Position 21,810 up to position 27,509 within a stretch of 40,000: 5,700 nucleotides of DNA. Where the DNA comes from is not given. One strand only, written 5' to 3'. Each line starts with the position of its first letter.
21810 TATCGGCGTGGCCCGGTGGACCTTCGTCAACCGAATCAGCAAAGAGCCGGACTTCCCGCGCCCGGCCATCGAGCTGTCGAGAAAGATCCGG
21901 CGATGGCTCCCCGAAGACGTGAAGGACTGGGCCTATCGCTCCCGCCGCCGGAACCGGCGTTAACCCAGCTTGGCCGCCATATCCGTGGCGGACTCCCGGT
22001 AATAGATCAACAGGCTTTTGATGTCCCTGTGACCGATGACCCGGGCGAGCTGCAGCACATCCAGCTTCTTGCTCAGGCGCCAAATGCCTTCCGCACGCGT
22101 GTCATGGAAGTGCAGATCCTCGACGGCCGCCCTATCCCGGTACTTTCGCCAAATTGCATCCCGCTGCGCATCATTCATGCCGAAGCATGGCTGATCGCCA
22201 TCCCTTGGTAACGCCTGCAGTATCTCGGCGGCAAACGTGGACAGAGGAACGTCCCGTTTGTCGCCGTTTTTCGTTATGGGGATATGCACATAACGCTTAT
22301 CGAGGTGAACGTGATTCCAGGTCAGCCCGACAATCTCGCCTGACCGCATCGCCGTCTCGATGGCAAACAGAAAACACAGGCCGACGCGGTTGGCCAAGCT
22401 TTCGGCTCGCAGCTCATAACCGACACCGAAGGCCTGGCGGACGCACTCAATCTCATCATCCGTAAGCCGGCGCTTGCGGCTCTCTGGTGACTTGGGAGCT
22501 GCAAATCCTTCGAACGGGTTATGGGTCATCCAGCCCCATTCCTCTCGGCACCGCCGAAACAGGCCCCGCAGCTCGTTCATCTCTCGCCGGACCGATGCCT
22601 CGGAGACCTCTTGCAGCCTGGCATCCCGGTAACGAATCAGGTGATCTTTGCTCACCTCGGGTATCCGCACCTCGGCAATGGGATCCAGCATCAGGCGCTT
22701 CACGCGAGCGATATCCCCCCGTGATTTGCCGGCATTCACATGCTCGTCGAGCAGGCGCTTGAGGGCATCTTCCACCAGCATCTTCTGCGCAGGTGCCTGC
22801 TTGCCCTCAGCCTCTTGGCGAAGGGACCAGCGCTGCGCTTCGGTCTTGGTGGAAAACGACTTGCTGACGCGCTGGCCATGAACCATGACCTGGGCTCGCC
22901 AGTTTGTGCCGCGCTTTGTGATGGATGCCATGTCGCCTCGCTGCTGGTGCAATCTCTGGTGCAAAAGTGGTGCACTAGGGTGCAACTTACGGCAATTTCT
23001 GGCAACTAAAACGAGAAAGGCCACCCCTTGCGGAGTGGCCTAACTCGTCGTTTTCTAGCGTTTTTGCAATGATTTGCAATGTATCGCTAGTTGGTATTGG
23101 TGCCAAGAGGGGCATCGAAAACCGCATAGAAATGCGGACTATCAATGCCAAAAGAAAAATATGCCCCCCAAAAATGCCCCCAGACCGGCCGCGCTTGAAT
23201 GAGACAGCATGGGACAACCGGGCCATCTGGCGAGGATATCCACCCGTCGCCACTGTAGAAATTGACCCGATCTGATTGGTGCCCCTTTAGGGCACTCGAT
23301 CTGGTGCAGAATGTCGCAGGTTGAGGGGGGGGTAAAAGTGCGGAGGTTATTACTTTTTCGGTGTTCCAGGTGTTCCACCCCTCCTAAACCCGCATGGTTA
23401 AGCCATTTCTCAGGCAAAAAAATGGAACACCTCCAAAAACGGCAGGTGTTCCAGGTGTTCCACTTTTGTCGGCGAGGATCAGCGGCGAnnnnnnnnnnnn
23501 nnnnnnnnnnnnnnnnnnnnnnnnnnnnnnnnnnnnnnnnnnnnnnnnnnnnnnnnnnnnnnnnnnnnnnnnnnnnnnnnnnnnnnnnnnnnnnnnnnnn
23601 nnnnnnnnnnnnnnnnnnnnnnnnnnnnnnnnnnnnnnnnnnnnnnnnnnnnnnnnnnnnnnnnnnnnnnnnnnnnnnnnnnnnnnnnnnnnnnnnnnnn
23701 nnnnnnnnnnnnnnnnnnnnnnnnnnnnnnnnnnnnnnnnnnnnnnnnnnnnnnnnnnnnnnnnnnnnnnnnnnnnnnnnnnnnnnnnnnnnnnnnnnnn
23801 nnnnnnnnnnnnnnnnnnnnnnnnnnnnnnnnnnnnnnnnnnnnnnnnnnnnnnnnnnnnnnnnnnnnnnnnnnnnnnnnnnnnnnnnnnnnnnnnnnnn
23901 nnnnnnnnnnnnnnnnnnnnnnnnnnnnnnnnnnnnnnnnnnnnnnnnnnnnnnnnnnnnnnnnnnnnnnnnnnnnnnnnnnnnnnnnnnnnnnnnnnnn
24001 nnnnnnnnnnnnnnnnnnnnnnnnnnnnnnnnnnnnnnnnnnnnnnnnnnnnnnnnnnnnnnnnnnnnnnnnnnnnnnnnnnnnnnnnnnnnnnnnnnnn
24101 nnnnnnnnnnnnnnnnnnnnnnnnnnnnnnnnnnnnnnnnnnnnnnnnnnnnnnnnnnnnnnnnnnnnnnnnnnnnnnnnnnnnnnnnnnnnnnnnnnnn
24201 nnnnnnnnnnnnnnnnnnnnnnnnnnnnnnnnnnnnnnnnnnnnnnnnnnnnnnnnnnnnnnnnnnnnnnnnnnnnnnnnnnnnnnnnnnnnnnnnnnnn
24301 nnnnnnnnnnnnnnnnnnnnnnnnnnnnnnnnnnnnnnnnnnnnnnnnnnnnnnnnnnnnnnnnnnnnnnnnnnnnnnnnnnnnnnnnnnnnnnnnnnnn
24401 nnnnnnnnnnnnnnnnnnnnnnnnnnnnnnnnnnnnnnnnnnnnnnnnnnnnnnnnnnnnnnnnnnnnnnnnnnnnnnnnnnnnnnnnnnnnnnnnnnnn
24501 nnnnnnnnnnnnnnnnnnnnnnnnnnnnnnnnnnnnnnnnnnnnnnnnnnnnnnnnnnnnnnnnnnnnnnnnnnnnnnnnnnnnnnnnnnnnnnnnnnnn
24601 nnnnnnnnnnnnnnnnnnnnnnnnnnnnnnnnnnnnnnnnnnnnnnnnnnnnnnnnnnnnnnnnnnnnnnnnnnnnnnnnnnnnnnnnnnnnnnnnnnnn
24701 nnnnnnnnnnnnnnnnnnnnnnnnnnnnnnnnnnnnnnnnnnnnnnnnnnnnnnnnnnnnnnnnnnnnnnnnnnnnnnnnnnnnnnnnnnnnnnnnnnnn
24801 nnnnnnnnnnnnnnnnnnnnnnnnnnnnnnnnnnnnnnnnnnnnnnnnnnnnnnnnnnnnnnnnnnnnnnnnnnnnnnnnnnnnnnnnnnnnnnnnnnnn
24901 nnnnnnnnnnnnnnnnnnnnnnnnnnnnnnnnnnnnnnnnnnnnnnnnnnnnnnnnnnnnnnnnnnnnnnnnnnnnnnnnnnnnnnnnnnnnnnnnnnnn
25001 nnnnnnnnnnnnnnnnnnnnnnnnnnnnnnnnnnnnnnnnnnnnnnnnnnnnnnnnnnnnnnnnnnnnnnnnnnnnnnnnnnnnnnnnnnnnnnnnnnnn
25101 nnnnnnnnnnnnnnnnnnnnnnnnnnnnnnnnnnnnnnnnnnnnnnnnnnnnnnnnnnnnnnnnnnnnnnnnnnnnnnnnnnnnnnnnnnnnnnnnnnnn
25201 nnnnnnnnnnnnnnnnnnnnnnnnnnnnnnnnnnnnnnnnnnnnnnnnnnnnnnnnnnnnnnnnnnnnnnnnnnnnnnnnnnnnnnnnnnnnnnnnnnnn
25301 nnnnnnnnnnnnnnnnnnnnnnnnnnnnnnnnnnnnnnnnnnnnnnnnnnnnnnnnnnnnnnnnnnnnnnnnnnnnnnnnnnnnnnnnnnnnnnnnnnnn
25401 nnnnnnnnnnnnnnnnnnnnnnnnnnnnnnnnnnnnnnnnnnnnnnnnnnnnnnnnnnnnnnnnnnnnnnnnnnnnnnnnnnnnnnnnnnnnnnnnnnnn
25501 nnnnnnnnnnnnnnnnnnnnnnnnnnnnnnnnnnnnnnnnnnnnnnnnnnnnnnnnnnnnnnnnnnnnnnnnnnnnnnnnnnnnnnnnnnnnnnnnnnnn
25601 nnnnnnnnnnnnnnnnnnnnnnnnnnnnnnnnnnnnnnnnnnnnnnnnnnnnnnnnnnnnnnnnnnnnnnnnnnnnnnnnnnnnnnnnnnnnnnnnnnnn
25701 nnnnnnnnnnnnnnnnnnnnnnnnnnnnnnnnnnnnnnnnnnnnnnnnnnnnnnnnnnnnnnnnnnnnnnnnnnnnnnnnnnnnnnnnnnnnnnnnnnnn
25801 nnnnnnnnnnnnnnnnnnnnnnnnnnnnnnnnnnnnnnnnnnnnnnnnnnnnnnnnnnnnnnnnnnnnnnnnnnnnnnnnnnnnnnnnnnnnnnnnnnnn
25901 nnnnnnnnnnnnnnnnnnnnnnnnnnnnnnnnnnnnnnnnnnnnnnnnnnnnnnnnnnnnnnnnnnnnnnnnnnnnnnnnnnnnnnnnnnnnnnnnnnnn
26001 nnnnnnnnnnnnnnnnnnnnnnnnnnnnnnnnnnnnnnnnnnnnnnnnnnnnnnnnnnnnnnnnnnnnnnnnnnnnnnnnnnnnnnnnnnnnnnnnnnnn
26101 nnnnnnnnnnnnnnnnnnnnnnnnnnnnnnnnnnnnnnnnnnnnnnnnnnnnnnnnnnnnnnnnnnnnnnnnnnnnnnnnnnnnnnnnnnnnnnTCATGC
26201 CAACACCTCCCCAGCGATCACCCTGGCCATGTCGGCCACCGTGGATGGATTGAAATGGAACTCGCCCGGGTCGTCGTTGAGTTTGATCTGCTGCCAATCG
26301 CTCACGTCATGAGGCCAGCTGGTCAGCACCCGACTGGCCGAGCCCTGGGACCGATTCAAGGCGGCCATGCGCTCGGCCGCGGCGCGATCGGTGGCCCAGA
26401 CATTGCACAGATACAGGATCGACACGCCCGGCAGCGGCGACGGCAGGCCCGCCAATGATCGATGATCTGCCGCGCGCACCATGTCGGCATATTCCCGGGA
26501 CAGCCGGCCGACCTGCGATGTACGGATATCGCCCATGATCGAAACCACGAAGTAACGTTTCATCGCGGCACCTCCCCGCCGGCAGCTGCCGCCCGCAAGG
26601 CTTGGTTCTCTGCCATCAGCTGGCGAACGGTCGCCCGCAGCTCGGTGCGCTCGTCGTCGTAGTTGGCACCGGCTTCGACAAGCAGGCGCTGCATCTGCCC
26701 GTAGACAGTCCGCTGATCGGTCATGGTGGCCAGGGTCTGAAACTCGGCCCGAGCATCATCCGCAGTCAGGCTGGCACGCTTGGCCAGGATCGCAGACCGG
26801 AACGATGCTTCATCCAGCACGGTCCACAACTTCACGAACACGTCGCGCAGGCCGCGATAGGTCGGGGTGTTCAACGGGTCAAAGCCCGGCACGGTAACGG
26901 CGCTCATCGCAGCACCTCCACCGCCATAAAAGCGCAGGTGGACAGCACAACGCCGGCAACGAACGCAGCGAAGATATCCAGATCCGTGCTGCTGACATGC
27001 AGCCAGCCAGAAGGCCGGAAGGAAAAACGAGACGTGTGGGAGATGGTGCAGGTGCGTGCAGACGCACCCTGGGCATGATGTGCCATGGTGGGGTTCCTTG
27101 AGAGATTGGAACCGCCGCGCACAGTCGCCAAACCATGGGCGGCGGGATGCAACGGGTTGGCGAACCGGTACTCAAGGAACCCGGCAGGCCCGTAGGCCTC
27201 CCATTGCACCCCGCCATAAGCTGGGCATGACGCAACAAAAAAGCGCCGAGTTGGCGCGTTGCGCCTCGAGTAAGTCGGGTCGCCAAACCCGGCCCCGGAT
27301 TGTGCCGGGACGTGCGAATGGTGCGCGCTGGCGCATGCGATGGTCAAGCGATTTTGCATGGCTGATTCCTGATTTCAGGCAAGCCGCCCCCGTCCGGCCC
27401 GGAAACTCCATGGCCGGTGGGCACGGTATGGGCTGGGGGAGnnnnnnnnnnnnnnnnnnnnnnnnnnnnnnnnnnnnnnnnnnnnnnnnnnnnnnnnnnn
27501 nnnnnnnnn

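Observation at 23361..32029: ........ octamer iterons in two clusters 8.5 kb apart: a P4-style bipartite ori/crr architecture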

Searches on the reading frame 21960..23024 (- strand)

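Call 8: search_protein_families(library=pfam, proteins=[window:21960-23024:-], max_evalue=0.01)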
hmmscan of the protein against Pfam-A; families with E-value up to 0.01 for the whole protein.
window:21960-23024:- (354 aa): 2 families
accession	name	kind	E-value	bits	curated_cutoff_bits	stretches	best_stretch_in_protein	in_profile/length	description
PF00589.27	Phage_integrase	-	6.3e-18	65.6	27.1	1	208-345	18-169/172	Phage integrase family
PF24624.1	Int_N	-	3e-05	25.1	27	1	102-173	27-95/100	Phage integrase, N-terminal domain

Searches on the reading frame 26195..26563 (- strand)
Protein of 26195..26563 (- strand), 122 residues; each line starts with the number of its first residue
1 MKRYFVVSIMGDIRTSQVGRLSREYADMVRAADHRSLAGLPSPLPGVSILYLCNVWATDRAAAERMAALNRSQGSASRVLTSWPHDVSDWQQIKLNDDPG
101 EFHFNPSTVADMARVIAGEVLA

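Call 7: search_protein_families(library=pfam, proteins=[window:26195-26563:-], max_evalue=0.01)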
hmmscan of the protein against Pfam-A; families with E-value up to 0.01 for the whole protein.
window:26195-26563:- (122 aa): 0 families

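Call 50: search_protein_families(library=phrogs, proteins=[window:26195-26563:-], max_evalue=0.01)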
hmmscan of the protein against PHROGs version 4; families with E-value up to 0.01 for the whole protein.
window:26195-26563:- (122 aa): 0 families

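Call 85: search_protein_families(library=padloc, proteins=[window:26195-26563:-], max_evalue=0.01)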
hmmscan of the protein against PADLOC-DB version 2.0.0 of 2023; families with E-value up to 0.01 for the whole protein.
window:26195-26563:- (122 aa): 0 families

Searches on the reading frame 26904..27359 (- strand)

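Call 7: search_protein_families(library=pfam, proteins=[window:26904-27359:-], max_evalue=0.01)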
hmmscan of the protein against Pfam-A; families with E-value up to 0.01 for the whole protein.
window:26904-27359:- (151 aa): 0 families

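Call 50: search_protein_families(library=phrogs, proteins=[window:26904-27359:-], max_evalue=0.01)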
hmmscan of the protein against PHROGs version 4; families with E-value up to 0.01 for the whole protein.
window:26904-27359:- (151 aa): 1 family
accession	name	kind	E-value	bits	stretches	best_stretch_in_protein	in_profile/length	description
phrog_26166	-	unknown function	0.0013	20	1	42-104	14-74/133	-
